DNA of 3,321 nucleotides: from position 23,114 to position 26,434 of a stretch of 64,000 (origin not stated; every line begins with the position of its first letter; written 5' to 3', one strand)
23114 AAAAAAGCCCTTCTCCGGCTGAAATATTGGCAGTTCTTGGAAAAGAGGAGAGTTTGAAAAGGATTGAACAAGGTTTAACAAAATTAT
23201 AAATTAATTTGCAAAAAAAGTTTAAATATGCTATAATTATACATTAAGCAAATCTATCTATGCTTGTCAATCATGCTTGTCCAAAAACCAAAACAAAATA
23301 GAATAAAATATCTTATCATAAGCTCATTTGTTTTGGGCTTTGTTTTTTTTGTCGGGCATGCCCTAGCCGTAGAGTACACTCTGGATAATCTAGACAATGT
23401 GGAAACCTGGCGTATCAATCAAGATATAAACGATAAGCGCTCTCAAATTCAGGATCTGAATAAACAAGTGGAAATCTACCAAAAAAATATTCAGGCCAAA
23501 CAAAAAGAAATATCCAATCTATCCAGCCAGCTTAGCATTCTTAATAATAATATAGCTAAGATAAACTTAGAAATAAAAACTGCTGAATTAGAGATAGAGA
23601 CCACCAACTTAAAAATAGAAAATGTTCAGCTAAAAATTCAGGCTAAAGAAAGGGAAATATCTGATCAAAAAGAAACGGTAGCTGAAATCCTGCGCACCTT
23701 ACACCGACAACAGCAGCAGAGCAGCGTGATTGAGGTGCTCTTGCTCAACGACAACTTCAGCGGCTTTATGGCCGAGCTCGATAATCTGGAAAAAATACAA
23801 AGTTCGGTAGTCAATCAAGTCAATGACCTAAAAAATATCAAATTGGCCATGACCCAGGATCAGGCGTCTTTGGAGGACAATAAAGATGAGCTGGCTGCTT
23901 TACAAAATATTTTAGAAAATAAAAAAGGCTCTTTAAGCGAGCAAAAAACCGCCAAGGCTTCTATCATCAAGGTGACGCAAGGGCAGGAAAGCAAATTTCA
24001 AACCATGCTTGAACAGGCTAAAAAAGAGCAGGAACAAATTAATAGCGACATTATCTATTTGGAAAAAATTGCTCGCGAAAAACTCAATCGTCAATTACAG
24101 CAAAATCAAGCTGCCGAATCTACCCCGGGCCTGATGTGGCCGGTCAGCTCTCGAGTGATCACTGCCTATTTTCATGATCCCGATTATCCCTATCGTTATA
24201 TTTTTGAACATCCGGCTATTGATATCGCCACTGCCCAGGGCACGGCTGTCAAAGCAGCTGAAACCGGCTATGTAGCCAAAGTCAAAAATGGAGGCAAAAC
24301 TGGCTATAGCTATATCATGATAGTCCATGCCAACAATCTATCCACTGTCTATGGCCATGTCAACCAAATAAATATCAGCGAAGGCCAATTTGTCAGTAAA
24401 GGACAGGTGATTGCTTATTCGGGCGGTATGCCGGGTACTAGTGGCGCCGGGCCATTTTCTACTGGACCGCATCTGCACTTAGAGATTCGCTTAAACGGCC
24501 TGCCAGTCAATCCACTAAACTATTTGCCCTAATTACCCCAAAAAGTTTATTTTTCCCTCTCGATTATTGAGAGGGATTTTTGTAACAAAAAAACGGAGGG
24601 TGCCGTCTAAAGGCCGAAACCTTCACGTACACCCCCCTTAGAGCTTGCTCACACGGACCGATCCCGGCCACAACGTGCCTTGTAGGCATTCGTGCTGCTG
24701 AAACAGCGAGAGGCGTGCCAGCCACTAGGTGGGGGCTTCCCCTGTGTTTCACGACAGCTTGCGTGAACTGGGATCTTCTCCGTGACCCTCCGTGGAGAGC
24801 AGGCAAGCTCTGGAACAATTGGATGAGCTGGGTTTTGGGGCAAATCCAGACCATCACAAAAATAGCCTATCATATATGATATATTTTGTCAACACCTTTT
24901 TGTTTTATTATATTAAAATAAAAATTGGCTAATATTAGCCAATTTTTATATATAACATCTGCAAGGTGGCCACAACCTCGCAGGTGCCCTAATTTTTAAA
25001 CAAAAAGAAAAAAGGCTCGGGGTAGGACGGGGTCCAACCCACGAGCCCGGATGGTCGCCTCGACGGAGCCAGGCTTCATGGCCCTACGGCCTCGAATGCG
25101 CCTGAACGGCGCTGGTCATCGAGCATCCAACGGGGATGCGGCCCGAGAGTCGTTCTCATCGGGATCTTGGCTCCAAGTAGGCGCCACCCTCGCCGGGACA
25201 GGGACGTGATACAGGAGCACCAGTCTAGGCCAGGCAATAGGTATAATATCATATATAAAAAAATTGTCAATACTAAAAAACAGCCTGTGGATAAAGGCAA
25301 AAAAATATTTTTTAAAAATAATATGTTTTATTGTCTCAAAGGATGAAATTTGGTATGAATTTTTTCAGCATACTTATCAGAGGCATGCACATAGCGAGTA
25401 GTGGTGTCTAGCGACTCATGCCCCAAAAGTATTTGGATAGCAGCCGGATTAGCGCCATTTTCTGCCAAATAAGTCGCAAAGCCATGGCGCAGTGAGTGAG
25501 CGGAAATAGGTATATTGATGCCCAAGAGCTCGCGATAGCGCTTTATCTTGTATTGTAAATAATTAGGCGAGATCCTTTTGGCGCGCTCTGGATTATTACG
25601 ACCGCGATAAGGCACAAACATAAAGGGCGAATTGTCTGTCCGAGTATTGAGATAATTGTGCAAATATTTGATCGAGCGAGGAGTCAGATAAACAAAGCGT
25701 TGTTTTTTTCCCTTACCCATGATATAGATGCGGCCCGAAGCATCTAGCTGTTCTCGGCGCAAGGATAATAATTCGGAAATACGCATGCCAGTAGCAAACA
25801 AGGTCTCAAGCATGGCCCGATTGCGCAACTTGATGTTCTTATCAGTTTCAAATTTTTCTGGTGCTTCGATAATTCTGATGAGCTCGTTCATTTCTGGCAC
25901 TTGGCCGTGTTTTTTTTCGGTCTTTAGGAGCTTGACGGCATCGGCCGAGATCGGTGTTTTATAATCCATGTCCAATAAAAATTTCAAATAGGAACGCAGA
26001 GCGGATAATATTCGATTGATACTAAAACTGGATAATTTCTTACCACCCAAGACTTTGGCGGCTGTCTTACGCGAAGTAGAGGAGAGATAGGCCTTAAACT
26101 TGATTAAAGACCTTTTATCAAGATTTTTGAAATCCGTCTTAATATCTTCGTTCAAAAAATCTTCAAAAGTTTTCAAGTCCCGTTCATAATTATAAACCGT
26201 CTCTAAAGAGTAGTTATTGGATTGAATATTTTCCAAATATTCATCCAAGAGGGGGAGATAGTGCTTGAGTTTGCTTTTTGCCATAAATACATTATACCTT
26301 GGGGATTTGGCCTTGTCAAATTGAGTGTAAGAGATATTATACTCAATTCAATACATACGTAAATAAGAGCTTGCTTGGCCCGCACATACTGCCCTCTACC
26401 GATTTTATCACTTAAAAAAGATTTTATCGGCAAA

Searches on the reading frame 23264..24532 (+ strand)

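Call 76: search_protein_families(library=pfam, proteins=[window:23264-24532:+], max_evalue=0.0001)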
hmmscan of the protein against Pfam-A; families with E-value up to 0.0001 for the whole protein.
window:23264-24532:+ (422 aa): 1 family
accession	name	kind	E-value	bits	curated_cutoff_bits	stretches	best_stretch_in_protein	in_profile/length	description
PF01551.29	Peptidase_M23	-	2.8e-25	88.8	28.7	1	316-417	3-96/96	Peptidase family M23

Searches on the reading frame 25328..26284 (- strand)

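Call 76: search_protein_families(library=pfam, proteins=[window:25328-26284:-], max_evalue=0.0001)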
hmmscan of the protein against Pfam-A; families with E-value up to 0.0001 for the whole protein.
window:25328-26284:- (318 aa): 3 families
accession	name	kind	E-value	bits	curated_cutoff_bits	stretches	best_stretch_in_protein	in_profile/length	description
PF00589.27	Phage_integrase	-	1.1e-35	123.4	27.1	1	133-303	6-170/172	Phage integrase family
PF02899.23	Phage_int_SAM_1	-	1.5e-11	44.8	22.3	1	13-104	1-80/83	Phage integrase, N-terminal SAM-like domain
PF13102.12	Phage_int_SAM_5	-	3.7e-06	27.7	22.3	1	11-101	4-80/98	Phage integrase SAM-like domain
